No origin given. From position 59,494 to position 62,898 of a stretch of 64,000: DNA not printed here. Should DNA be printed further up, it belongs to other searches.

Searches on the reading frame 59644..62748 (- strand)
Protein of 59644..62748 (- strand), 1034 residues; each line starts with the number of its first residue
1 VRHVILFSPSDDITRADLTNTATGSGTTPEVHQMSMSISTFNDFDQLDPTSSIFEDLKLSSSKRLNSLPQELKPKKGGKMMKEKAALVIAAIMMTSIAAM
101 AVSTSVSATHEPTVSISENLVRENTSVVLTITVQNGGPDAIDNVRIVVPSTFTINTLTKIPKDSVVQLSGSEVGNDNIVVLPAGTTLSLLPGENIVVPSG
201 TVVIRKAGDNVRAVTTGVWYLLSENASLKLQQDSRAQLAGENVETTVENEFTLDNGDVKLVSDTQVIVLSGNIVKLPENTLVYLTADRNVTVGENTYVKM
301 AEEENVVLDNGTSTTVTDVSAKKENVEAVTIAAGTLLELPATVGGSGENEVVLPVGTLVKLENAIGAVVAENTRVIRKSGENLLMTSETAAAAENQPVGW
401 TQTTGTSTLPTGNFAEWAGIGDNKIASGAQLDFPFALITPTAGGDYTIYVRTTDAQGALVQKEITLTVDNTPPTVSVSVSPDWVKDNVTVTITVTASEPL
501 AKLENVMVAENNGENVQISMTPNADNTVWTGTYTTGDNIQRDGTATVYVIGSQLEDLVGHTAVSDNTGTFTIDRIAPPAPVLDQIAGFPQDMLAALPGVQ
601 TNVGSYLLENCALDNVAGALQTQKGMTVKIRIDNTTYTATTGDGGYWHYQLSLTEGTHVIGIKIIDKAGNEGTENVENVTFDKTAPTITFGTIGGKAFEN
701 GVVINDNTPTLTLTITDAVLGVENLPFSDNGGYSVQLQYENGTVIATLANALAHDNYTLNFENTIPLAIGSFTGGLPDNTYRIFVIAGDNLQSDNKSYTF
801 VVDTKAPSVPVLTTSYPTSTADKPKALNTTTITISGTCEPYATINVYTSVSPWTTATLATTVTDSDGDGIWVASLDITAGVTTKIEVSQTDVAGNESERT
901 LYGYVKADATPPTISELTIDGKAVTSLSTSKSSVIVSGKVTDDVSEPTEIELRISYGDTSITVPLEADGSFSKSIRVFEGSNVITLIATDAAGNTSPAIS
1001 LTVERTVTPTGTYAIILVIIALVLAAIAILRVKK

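Call 31: search_protein_families(library=pfam, proteins=[window:59644-62748:-], max_evalue=0.0001)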
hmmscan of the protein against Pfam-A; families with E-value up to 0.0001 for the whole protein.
window:59644-62748:- (1034 aa): 4 families
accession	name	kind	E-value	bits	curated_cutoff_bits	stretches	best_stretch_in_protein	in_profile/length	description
PF19077.6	Big_13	-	6.6e-15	55.9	27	1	626-682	41-101/102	Bacterial Ig-like domain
PF09136.16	Glucodextran_B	-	8.1e-11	42.1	27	1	916-998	2-75/83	Glucodextranase, domain B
PF17936.7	Big_6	-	1.9e-08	34.8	27.6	1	825-900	8-77/83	Bacterial Ig domain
PF13750.12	Big_3_3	-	4e-06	27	27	0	652-718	11-75/157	Bacterial Ig-like domain (group 3)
